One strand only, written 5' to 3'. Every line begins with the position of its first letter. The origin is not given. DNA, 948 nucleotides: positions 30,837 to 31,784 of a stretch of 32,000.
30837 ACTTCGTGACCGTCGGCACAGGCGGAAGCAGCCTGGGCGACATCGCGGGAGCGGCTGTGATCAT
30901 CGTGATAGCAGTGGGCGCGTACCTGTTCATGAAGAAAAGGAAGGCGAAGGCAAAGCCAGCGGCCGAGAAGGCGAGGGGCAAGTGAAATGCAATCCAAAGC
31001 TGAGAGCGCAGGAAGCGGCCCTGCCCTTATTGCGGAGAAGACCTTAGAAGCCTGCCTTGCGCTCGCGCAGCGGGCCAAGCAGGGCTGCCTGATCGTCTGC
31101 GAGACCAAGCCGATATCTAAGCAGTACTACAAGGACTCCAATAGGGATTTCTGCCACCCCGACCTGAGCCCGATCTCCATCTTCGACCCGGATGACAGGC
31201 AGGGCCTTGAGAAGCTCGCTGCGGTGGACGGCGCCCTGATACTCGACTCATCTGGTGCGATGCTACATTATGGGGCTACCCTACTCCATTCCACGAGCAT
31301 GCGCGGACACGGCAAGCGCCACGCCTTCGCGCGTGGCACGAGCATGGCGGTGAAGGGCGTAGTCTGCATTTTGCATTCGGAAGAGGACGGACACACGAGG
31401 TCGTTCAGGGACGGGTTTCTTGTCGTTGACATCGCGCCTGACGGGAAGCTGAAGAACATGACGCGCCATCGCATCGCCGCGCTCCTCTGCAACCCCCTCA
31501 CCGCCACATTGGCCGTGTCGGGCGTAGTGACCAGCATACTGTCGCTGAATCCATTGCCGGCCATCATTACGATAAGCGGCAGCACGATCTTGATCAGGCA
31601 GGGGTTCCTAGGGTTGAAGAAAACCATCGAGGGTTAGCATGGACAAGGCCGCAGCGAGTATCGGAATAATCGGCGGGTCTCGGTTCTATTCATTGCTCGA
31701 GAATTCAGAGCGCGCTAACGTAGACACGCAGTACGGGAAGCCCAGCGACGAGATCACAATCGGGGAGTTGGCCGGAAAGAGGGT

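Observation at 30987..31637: Atypical diadenylate-cyclase-like protein: DGA motif retained, RHR motif altered, membrane tail at the C-terminus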

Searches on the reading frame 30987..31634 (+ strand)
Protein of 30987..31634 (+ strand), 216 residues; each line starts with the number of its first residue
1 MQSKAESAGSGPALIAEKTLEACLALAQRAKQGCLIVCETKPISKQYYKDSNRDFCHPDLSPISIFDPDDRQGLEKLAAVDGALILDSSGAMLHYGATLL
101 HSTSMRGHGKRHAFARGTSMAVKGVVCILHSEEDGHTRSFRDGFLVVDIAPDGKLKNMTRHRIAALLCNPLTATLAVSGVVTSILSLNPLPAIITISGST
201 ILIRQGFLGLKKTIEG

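Call 3: search_protein_families(library=pfam, proteins=[window:30987-31634:+], max_evalue=1)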
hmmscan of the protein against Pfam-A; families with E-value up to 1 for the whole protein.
window:30987-31634:+ (216 aa): 1 family
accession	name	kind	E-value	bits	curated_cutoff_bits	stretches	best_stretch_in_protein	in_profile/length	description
PF02457.21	DAC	-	4.1e-07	30.1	27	1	27-143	7-117/119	DisA bacterial checkpoint controller nucleotide-binding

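Call 4: search_protein_families(library=ncbifam, proteins=[window:30987-31634:+], max_evalue=1)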
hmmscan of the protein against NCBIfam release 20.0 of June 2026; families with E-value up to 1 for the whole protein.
window:30987-31634:+ (216 aa): 2 families
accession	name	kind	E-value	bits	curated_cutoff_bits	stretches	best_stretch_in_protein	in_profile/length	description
NF041371.1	Diadnylcyc_Halo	equivalog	9.2e-05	21.9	430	1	73-152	186-268/270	diadenylate cyclase DacZ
NF007296.1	PRK09774.1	equivalog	0.2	10.7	385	1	136-180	234-279/313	ferric citrate uptake sigma factor regulator FecR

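Call 5: search_solved_structures(query=window:30987-31634:+, max_evalue=10, show_alignments=3)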
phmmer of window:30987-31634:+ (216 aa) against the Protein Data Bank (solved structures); distinct sequences matched with E-value up to 10: 1.
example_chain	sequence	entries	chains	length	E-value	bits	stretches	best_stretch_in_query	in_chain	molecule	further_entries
9ya0_QA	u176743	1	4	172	0.86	12.1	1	119-173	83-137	MLC4, TGME49_294390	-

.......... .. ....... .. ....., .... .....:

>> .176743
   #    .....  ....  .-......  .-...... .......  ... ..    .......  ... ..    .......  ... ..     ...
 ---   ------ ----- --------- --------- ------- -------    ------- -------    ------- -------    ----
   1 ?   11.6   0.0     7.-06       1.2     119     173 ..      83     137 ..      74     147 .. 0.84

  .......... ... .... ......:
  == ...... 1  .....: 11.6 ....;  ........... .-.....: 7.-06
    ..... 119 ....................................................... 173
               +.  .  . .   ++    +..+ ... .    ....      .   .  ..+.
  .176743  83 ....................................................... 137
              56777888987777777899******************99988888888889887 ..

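Call 6: find_homologous_proteins(query=window:30987-31634:+, max_evalue=0.001)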
Query window:30987-31634:+ (216 aa): 14 proteins with E <= 0.001 among 710 candidates.
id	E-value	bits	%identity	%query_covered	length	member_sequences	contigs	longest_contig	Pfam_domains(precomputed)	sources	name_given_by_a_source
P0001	2.1e-136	470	100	100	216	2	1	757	PF02457.22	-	-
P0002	2.4e-87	310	69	100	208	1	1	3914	PF02457.22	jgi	jgi:DNA integrity scanning protein DisA with diadenylate cyclase activity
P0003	1.8e-77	277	64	94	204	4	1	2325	PF02457.22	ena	-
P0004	3.6e-73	263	59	96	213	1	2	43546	PF02457.22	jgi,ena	jgi:DNA integrity scanning protein DisA with diadenylate cyclase activity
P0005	4.3e-57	211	51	92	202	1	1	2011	PF02457.22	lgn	-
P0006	5.1e-56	207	52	90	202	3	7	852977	PF02457.22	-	-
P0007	5.0e-55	204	52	88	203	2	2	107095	PF02457.22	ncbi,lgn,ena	-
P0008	1.6e-54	202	48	91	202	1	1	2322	PF02457.22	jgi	-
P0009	5.2e-50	188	46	90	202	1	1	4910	PF02457.22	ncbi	-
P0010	1.7e-43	166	45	91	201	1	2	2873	PF02457.22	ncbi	-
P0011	9.6e-39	151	48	70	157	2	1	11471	PF02457.22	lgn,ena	-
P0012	1.2e-38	151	42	91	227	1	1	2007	PF02457.22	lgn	-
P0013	1.4e-35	141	39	95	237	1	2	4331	PF02457.22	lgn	-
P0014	8.1e-30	122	48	56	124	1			PF02457.22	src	-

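Call 13: search_solved_structures(query=A1, max_evalue=1, show_alignments=4)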
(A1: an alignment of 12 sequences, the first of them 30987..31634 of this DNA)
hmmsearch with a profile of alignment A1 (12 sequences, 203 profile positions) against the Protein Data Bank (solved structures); distinct sequences matched with E-value up to 1: 14.
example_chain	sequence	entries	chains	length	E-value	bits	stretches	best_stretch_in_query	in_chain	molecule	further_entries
8ofo_AAA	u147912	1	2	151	0.00025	23.5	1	67-145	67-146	Diadenylate cyclase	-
6hvn_A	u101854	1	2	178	0.0087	18.5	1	68-150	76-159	Diadenylate cyclase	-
9g0g_A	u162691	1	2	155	0.011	18.2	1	14-139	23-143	Cyclic di-AMP synthase CdaA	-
8ogk_A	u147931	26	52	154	0.011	18.1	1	14-139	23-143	Cyclic di-AMP synthase CdaA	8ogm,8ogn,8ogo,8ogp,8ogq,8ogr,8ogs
9g69_C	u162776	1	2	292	0.012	18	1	68-139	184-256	Diadenylate cyclase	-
7ojs_H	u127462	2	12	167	0.012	17.9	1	60-139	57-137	Cyclic di-AMP synthase CdaA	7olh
6huw_A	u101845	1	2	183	0.017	17.5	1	60-139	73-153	Diadenylate cyclase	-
6hvl_A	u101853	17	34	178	0.022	17.2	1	68-150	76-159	Diadenylate cyclase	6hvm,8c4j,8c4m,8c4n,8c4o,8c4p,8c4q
4rv7_A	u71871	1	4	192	0.026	16.9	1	68-150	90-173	Diadenylate cyclase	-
6gyw_A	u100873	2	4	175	0.04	16.3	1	67-138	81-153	Diadenylate cyclase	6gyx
6gyy_A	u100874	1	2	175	0.045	16.1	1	67-138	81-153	Diadenylate cyclase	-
7l8n_A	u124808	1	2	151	0.054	15.9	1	68-137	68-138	Diadenylate cyclase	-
8ofg_A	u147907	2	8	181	0.22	13.9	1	68-131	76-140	Diadenylate cyclase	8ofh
2fb5_A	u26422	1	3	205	0.31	13.4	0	68-132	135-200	hypothetical Membrane Spanning Protein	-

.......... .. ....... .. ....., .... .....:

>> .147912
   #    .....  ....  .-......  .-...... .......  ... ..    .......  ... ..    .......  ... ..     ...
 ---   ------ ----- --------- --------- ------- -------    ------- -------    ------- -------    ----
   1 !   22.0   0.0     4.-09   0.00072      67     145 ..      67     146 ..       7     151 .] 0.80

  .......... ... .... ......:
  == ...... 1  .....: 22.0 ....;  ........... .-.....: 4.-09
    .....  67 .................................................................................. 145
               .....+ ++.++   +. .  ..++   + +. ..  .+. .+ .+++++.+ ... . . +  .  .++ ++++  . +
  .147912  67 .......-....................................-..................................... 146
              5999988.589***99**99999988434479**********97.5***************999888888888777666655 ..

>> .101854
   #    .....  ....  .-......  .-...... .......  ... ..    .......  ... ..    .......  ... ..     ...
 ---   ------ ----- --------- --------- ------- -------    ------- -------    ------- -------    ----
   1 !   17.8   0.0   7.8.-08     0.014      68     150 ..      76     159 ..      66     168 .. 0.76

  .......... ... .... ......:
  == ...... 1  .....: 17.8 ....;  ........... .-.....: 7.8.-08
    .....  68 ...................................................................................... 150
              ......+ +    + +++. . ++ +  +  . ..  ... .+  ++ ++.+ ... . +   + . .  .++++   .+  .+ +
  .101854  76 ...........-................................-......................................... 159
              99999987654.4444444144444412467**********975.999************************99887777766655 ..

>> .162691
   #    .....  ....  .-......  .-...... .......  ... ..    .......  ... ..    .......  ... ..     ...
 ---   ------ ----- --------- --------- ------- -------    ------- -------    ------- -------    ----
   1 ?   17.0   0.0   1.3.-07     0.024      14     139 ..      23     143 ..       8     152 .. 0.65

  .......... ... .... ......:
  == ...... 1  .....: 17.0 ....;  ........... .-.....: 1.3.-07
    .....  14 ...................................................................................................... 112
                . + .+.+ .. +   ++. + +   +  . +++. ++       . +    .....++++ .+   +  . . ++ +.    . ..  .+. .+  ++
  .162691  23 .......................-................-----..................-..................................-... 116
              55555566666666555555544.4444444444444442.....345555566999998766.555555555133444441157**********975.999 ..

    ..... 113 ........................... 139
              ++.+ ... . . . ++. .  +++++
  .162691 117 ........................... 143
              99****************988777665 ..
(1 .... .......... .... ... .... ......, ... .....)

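Call 17: find_related_loci(query=A1, collection=genome_contigs, flank=6000)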
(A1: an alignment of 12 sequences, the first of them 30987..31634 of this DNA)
Query A1 (216 aa) in genome_contigs; peptide patterns used: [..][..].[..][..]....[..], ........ (x = any residue, [..] = any of these).
143 stretches matched a pattern; 24 encode a relative of the query (tblastn E <= 1e-3); 24 distinct loci.
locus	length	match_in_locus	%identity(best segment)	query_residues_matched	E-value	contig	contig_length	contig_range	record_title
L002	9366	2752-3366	48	10-214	8e-63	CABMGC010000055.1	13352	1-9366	uncultured archaeon isolate LFW-125_1 genome assembly, contig: LFW1251_59, whole genome shotgun sequence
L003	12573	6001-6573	52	17-207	2e-61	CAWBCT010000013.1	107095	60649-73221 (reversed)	MAG: uncultured archaeon isolate MFD04780.bin.2.2 genome assembly, contig: contig_6430, whole genome shotgun sequence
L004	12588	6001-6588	46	17-212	1e-59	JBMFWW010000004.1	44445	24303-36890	MAG: Candidatus Micrarchaeia archaeon isolate KM4364-28 NODE_4_length_44445_cov_6.300403, whole genome shotgun sequence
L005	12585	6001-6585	46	17-211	9e-58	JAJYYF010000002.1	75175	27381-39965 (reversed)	MAG: Candidatus Micrarchaeota archaeon isolate FK3.bin92 NODE_565_length_75175_cov_2.041254, whole genome shotgun sequen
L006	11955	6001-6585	46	17-211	1e-56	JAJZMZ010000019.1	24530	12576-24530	MAG: Candidatus Micrarchaeota archaeon isolate MAS3.bin57 NODE_4018_length_24530_cov_2.183297, whole genome shotgun sequ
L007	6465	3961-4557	46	13-211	2e-56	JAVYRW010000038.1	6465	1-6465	MAG: Candidatus Micrarchaeaceae archaeon isolate DRTY-16_202007_bins_11 DRTY-16_202007_bins_11_scaffold_38, whole genome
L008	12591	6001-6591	45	20-216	4e-53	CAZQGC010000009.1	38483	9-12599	MAG TPA_asm: Candidatus Micrarchaeota archaeon isolate SRP271791_co2_21 genome assembly, contig: NODE_151_length_38483_c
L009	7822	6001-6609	39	14-216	3e-51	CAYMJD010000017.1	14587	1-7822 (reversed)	MAG TPA_asm: Candidatus Micrarchaeota archaeon isolate SRP271791_co2_45 genome assembly, contig: NODE_1020_length_14587_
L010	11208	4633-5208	42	20-212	1e-48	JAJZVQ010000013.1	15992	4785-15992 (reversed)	MAG: Candidatus Micrarchaeota archaeon isolate SKS5.bin61 NODE_6614_length_15992_cov_15.175481, whole genome shotgun seq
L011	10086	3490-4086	42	13-211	2e-46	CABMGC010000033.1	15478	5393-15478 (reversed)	uncultured archaeon isolate LFW-125_1 genome assembly, contig: LFW1251_39, whole genome shotgun sequence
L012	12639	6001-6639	41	1-212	1e-45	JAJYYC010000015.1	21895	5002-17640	MAG: Candidatus Micrarchaeota archaeon isolate FK3.bin85 NODE_4686_length_21895_cov_1.257626, whole genome shotgun seque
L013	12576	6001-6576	40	17-207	3e-43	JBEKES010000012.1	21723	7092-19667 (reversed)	MAG: Candidatus Micrarchaeaceae archaeon isolate SPRUCE 211 SPRUCE_211_12, whole genome shotgun sequence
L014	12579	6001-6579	43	20-211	9e-43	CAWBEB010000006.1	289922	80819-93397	MAG: uncultured Candidatus Micrarchaeota archaeon isolate MFD04780.bin.2.92 genome assembly, contig: contig_8192, whole 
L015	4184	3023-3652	39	4-212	2e-41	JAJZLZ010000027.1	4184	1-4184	MAG: Candidatus Micrarchaeota archaeon isolate MAS3.bin159 NODE_39616_length_4184_cov_1.015529, whole genome shotgun seq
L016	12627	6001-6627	39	9-216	4e-41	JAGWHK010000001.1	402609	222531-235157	MAG: Candidatus Micrarchaeota archaeon isolate REEA77 REEA77_1_length_402609_cov_6.863611, whole genome shotgun sequence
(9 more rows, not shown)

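Call 28: predict_structure(alignment_id=A1)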
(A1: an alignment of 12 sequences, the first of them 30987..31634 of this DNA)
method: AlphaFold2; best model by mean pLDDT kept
length: 216 residues; sequences in the alignment: 12
mean_pLDDT: 77.5   pTM: 0.72
mean pLDDT of the five models: 77.5, 76.1, 75.4, 75.2, 74.2
residues with pLDDT >= 90: 81; 70-90: 72; 50-70: 21; < 50: 42
segments of 3 or more residues with pLDDT < 50: 1-10, 172-196, 201-203
pLDDT, mean of each block of 10 residues (from residue 1): 44 83 92 93 88 82 92 90 93 93 76 92 94 91 88 81 84 44 41 47 52 58
secondary structure, 60 per line:
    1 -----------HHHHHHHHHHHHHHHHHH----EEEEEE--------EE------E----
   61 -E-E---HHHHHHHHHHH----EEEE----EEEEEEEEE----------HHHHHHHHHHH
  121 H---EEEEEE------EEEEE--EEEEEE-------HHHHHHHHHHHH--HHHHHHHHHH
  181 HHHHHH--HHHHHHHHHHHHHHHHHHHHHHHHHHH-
elements in order: H12-29 E34-39 H68-78 E83-86 E91-99 H110-121 E125-130 E137-141 E144-149 H157-168 H171-186 H189-215

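Call 31: search_protein_representatives(alignment_id=A1)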
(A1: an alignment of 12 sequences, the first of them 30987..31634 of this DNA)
Query: 12 sequences, 203 profile positions. Proteins with E-value up to 0.001 (for the whole library): 499; up to 1e-10: 72; up to 1e-30: 12. The best 150 are listed.
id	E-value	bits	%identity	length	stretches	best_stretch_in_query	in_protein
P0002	4.6e-95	332.9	-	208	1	2-202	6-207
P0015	1.5e-91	321.5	-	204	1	1-202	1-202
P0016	2.7e-81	287.9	-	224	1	3-201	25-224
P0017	3.0e-75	268.2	-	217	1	5-201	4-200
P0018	1.0e-55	204.4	-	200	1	4-202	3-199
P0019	9.1e-46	171.9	-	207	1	3-183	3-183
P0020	2.3e-44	167.3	-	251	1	3-149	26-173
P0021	1.4e-43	164.8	-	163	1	3-131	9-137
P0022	1.2e-39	151.9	-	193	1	3-198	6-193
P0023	1.9e-38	148.0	-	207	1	17-202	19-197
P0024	1.9e-38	148.0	-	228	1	6-202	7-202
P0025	3.7e-32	127.5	-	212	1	5-201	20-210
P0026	4.2e-29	117.5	-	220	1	6-200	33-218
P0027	6.7e-28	113.6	-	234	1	4-199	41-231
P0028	8.3e-28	113.3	-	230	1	5-191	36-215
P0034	2.1e-25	105.4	-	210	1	3-199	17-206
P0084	5.8e-11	58.3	-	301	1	48-142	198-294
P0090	1.9e-10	56.6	-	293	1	5-143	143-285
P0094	2.7e-10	56.1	-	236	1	4-141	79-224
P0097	4.2e-10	55.5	-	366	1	4-142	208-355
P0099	4.5e-10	55.4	-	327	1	4-139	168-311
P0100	5.4e-10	55.1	-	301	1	5-144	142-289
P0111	3.6e-09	52.4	-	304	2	20-142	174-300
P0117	9.0e-09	51.1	-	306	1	6-137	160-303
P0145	1.7e-07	47.0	-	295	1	19-142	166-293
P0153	2.3e-07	46.5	-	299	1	6-139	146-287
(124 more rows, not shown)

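Call 33: fold_search(model_id=the predicted structure, library=pdb)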
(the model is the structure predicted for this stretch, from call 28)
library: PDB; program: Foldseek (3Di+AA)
matches with E <= 10: 272; with E <= 0.001: 71
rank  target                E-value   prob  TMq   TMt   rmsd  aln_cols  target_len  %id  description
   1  6hvm_B                1.3e-07  1.00  0.47  0.63   4.1       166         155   20  Structural characterization of CdaA-APO (released 2019-06-05)
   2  8c4j_B                1.7e-07  1.00  0.48  0.65   4.0       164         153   19  CdaA-compound 4 complex (released 2023-06-07)
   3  8c4n_B                1.9e-07  1.00  0.50  0.63   4.4       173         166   19  CdaA-AMP complex (released 2023-06-07)
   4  8ohf_B                4.8e-07  1.00  0.44  0.61   6.7       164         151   20  PanDDA analysis group deposition -- CdaA in complex with fragment F2X-Entry F04 (released 2024-04-03)
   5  8s45_B                5.7e-07  1.00  0.46  0.61   6.7       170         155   20  CdaA-E05 complex (released 2024-06-19)
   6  8c4j_A                6.8e-07  1.00  0.46  0.62   6.7       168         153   20  CdaA-compound 4 complex (released 2023-06-07)
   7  8s48_A                6.8e-07  1.00  0.45  0.60   6.9       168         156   20  CdaA-C11 complex (released 2024-06-19)
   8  8c4m_A                6.8e-07  1.00  0.45  0.57   7.0       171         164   20  CdaA-Adenosine complex (released 2023-06-07)
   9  8s46_B                8.1e-07  1.00  0.45  0.61   6.7       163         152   20  CdaA-E01 complex (released 2024-06-19)
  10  9g0g_B                8.1e-07  1.00  0.43  0.57   7.1       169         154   18  BsCdaA in complex with Compound 7 (released 2025-05-14)
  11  6hvm_A                8.6e-07  1.00  0.46  0.57   6.7       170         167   20  Structural characterization of CdaA-APO (released 2019-06-05)
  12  8c4q_A                9.2e-07  1.00  0.45  0.58   7.0       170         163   19  CdaA-Apo (released 2023-06-07)
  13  8c4n_A                1.0e-06  1.00  0.46  0.62   6.7       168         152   20  CdaA-AMP complex (released 2023-06-07)
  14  8ogm_B                1.0e-06  1.00  0.46  0.62   6.7       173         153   20  Crystal structure of CdaA from Bacillus subtilis (released 2024-03-27)
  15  8ogn_A                1.1e-06  1.00  0.47  0.64   4.3       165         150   16  PanDDA analysis group deposition -- CdaA in complex with fragment F2X-Entry A09 (released 2024-03-27)
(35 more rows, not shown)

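Call 37: search_protein_families(library=ncbifam, proteins=[P0084, P0090, P0094, P0097, P0099, P0100, P0111, P0117, P0145, P0153], max_evalue=0.00001)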
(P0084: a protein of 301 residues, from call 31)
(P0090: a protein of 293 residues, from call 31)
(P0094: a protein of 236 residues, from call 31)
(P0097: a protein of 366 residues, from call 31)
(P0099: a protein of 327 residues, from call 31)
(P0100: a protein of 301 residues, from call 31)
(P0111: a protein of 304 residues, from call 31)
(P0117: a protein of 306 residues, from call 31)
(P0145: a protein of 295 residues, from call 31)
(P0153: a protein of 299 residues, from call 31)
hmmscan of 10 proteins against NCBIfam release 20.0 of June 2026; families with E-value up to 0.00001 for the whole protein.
P0084 (301 aa): 2 families
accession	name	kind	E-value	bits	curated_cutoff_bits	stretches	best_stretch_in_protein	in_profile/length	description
NF041371.1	Diadnylcyc_Halo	equivalog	1.2e-41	142.8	430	1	79-291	52-268/270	diadenylate cyclase DacZ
TIGR00159.1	TIGR00159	equivalog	1.7e-06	27.5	188.8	1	218-283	169-232/254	diadenylate cyclase CdaA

P0090 (293 aa): 2 families
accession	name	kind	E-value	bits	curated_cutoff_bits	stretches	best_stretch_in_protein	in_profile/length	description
NF041371.1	Diadnylcyc_Halo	equivalog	2e-35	122.4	430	1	88-281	69-268/270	diadenylate cyclase DacZ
NF038328.1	c-di-AMP_CdaS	exception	9.1e-06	25.4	225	1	207-275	121-188/191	sporulation-specific diadenylate cyclase CdaS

P0094 (236 aa): 5 families
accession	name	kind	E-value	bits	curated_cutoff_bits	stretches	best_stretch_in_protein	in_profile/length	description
NF041371.1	Diadnylcyc_Halo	equivalog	1.4e-36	126.3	430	1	14-220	65-266/270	diadenylate cyclase DacZ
TIGR00159.1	TIGR00159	equivalog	2.6e-09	36.7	188.8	1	148-222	169-240/254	diadenylate cyclase CdaA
NF038327.1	c-di-AMP_CdaM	exception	8e-08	32.1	225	1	142-222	103-180/196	diadenylate cyclase CdaM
NF010009.0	PRK13482.1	equivalog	4.3e-06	26.1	201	0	82-213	22-136/357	DNA integrity scanning diadenylate cyclase DisA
NF038328.1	c-di-AMP_CdaS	exception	7.2e-06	25.7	225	0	148-215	122-187/191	sporulation-specific diadenylate cyclase CdaS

P0097 (366 aa): 1 family
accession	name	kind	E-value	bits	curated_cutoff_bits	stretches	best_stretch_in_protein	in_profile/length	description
NF041371.1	Diadnylcyc_Halo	equivalog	3.4e-40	138.1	430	1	117-352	37-268/270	diadenylate cyclase DacZ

P0099 (327 aa): 4 families
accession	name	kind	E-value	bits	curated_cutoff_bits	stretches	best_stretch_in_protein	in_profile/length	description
NF041371.1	Diadnylcyc_Halo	equivalog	1.6e-37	129.3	430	1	87-309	49-266/270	diadenylate cyclase DacZ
NF038327.1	c-di-AMP_CdaM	exception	2.6e-10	40.2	225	1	185-311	63-180/196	diadenylate cyclase CdaM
TIGR00159.1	TIGR00159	equivalog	1.3e-08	34.5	188.8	1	235-307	167-236/254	diadenylate cyclase CdaA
NF038328.1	c-di-AMP_CdaS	exception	2.3e-07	30.6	225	1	234-302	119-185/191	sporulation-specific diadenylate cyclase CdaS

P0100 (301 aa): 4 families
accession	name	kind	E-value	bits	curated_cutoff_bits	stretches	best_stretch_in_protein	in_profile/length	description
NF041371.1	Diadnylcyc_Halo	equivalog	2.1e-40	138.8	430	1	71-283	60-267/270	diadenylate cyclase DacZ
TIGR00159.1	TIGR00159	equivalog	2e-07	30.6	188.8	1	210-277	169-233/254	diadenylate cyclase CdaA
NF038327.1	c-di-AMP_CdaM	exception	1.5e-06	27.9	225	1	240-276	137-173/196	diadenylate cyclase CdaM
NF038328.1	c-di-AMP_CdaS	exception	8.9e-06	25.4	225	0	210-276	122-186/191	sporulation-specific diadenylate cyclase CdaS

P0111 (304 aa): 5 families
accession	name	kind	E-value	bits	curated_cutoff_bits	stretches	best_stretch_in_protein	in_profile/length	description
NF041371.1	Diadnylcyc_Halo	equivalog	3.4e-39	134.8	430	1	98-295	69-266/270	diadenylate cyclase DacZ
TIGR00159.1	TIGR00159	equivalog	1.5e-09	37.5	188.8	1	221-289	167-232/254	diadenylate cyclase CdaA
NF010009.0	PRK13482.1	equivalog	1.7e-09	37.3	201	1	214-291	63-139/357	DNA integrity scanning diadenylate cyclase DisA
NF038328.1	c-di-AMP_CdaS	exception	1.2e-08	34.8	225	1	221-289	120-186/191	sporulation-specific diadenylate cyclase CdaS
NF038327.1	c-di-AMP_CdaM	exception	1.4e-08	34.5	225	1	217-289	103-173/196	diadenylate cyclase CdaM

P0117 (306 aa): 5 families
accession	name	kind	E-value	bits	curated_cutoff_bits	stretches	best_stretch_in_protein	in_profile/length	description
NF041371.1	Diadnylcyc_Halo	equivalog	7.6e-41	140.2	430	1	39-303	16-266/270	diadenylate cyclase DacZ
NF038327.1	c-di-AMP_CdaM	exception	2.9e-12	46.5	225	1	225-303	103-178/196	diadenylate cyclase CdaM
TIGR00159.1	TIGR00159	equivalog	1.6e-11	44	188.8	1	231-302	169-237/254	diadenylate cyclase CdaA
NF038328.1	c-di-AMP_CdaS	exception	1.5e-09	37.7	225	1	231-298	122-187/191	sporulation-specific diadenylate cyclase CdaS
NF010009.0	PRK13482.1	equivalog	3.1e-07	29.9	201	1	221-297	62-137/357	DNA integrity scanning diadenylate cyclase DisA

P0145 (295 aa): 4 families
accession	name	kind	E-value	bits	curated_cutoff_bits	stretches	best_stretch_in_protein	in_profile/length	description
NF041371.1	Diadnylcyc_Halo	equivalog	5.2e-51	173.6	430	1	76-289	57-267/270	diadenylate cyclase DacZ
NF038327.1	c-di-AMP_CdaM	exception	8.4e-14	51.6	225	1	210-284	103-175/196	diadenylate cyclase CdaM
TIGR00159.1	TIGR00159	equivalog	5.7e-08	32.4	188.8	1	216-287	169-237/254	diadenylate cyclase CdaA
NF038328.1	c-di-AMP_CdaS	exception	2.7e-06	27.1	225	1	214-283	120-187/191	sporulation-specific diadenylate cyclase CdaS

P0153 (299 aa): 4 families
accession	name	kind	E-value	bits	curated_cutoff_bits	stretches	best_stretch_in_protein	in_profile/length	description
NF041371.1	Diadnylcyc_Halo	equivalog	6.3e-41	140.5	430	1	49-285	40-266/270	diadenylate cyclase DacZ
NF038327.1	c-di-AMP_CdaM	exception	2.6e-10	40.2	225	1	213-286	109-179/196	diadenylate cyclase CdaM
TIGR00159.1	TIGR00159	equivalog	9.9e-09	34.9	188.8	1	213-283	169-236/254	diadenylate cyclase CdaA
NF038328.1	c-di-AMP_CdaS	exception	3.1e-08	33.4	225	1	213-280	122-187/191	sporulation-specific diadenylate cyclase CdaS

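Call 61: search_protein_families(library=padloc, proteins=[window:30987-31634:+, P0006], max_evalue=0.01)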
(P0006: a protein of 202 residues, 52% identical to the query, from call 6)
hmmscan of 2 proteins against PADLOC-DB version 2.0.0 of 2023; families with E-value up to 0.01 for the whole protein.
window:30987-31634:+ (216 aa): 0 families

P0006 (202 aa): 0 families

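Call 63: find_homologous_proteins(query=P0034, max_evalue=1e-10)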
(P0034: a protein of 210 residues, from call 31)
Query P0034 (210 aa): 9 proteins with E <= 1e-10 among 1318 candidates.
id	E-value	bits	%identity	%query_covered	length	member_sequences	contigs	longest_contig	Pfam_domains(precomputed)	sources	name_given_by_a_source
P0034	8.9e-126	435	100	100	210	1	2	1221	PF02457.22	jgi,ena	-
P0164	1.6e-34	137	40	92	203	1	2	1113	PF02457.22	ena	-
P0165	7.1e-34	135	41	96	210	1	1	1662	PF02457.22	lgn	-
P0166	2.2e-33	133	41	94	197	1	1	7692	PF02457.22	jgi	-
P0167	5.0e-29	119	42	90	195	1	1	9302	PF02457.22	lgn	-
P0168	6.7e-24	103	36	94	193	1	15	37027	PF02457.22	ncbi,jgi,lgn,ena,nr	ncbi:hypothetical protein GW932_05025 [archaeon]|nr:hypothetical protein [archaeon] PJC45157.1 MAG: 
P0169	3.4e-22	97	39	94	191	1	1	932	PF02457.22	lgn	-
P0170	1.4e-21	95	37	91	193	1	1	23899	PF02457.22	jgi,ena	-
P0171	3.8e-13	67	46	61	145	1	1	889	PF02457.22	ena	-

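Call 64: find_encoding_contigs(protein=P0168, flank=5000, max_places=4)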
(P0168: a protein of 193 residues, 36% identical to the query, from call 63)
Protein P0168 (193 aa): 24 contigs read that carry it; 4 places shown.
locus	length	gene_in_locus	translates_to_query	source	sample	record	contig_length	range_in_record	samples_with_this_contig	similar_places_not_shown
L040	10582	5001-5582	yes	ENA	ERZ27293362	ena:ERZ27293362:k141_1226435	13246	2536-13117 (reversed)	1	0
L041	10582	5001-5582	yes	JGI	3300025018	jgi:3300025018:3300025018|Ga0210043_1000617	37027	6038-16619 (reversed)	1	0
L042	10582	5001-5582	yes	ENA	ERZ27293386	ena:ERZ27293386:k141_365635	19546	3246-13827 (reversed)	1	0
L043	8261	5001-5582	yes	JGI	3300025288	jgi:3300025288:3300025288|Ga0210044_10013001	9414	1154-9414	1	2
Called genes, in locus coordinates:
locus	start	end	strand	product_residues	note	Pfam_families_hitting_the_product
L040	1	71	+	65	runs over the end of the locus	?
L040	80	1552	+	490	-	PF00171:Aldedh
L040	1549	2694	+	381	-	PF01073:3Beta_HSD (weak), PF03435:Sacchrp_dh_NADP, PF16653:Sacchrp_dh_C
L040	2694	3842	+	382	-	PF01370:Epimerase, PF03435:Sacchrp_dh_NADP, PF05368:NmrA (weak), PF13460:NAD_binding_10, PF16653:Sacchrp_dh_C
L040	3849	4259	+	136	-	PF09622:DUF2391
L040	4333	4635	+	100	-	-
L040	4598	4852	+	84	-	-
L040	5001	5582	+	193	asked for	PF02457:DAC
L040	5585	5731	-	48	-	-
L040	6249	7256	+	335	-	PF02661:Fic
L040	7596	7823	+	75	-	-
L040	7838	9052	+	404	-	PF02624:YcaO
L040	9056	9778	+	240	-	PF00881:Nitroreductase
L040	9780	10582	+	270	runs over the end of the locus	PF10026:DUF2268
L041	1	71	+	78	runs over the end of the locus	PF00462:Glutaredoxin, PF13417:GST_N_3 (weak)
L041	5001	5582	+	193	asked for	PF02457:DAC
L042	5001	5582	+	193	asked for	PF02457:DAC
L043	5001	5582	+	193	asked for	PF02457:DAC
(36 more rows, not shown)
